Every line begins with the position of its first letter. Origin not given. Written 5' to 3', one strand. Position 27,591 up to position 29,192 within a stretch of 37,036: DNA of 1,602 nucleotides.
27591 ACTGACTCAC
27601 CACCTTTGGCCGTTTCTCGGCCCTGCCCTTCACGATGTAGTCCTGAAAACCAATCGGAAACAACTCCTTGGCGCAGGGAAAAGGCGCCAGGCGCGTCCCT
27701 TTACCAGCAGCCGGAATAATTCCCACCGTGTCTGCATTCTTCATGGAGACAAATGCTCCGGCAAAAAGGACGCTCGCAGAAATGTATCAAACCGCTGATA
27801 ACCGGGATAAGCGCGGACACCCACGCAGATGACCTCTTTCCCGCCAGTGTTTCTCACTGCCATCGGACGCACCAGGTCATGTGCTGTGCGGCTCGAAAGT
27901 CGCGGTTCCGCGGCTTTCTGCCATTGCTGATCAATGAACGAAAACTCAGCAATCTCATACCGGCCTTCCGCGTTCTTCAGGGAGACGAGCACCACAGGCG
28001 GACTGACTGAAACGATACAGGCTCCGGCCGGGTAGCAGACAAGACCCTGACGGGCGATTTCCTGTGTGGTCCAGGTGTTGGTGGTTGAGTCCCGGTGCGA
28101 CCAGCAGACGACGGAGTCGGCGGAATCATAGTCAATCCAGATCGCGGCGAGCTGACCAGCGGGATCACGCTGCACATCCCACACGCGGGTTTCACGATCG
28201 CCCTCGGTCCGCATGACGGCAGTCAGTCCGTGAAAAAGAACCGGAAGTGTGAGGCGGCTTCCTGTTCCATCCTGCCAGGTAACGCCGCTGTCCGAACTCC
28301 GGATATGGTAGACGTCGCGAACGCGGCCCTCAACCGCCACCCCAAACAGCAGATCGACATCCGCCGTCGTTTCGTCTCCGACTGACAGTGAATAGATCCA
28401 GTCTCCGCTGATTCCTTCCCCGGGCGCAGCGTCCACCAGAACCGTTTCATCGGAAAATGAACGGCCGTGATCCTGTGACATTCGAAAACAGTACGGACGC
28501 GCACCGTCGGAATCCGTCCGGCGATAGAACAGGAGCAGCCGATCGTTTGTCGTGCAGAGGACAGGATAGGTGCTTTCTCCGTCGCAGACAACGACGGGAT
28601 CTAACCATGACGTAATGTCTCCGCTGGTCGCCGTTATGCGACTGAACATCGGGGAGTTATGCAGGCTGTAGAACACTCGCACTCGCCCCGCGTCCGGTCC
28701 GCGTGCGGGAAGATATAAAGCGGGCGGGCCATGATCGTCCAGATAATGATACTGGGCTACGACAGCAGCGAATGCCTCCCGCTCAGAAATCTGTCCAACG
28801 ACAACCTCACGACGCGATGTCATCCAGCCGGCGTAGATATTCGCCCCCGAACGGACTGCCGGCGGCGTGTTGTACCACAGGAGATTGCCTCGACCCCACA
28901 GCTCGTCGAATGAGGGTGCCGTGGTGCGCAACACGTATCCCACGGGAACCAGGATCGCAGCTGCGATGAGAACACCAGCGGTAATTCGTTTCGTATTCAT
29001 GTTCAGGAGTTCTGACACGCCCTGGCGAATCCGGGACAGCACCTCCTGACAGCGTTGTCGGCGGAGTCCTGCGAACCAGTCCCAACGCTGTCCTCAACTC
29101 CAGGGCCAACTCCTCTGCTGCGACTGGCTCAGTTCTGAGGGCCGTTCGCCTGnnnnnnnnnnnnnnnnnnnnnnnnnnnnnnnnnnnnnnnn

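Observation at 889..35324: Candidate coupled system: a PEP-CTERM/exosortase sorting module facing a Wzm/Wzt glycan operon that carries its own EpsI paralog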

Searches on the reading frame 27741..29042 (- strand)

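Call 7: search_protein_families(library=pfam, proteins=[window:27741-29042:-], max_evalue=0.0001)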
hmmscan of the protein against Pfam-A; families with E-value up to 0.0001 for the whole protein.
window:27741-29042:- (433 aa): 2 families
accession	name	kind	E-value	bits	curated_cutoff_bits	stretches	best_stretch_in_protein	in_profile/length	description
PF15892.11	BNR_4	-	1.8e-18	67.3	27.3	1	70-330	3-270/272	BNR repeat-containing family member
PF13088.12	BNR_2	-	2.7e-06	27.4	31.4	0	145-259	31-153/277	BNR repeat-like domain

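Call 40: search_protein_families(library=pfam, proteins=[window:27741-29042:-], max_evalue=5)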
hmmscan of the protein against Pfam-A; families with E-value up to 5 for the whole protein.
window:27741-29042:- (433 aa): 3 families
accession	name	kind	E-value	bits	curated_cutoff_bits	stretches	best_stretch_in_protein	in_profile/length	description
PF15892.11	BNR_4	-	1.8e-18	67.3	27.3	1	70-330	3-270/272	BNR repeat-containing family member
PF13088.12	BNR_2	-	2.7e-06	27.4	31.4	1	145-259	31-153/277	BNR repeat-like domain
PF02012.26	BNR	-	0.2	12.2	27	0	248-257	2-11/12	BNR/Asp-box repeat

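Call 52: search_protein_families(library=ncbifam, proteins=[window:27741-29042:-], max_evalue=0.01)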
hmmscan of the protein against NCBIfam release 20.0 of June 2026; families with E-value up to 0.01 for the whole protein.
window:27741-29042:- (433 aa): 0 families
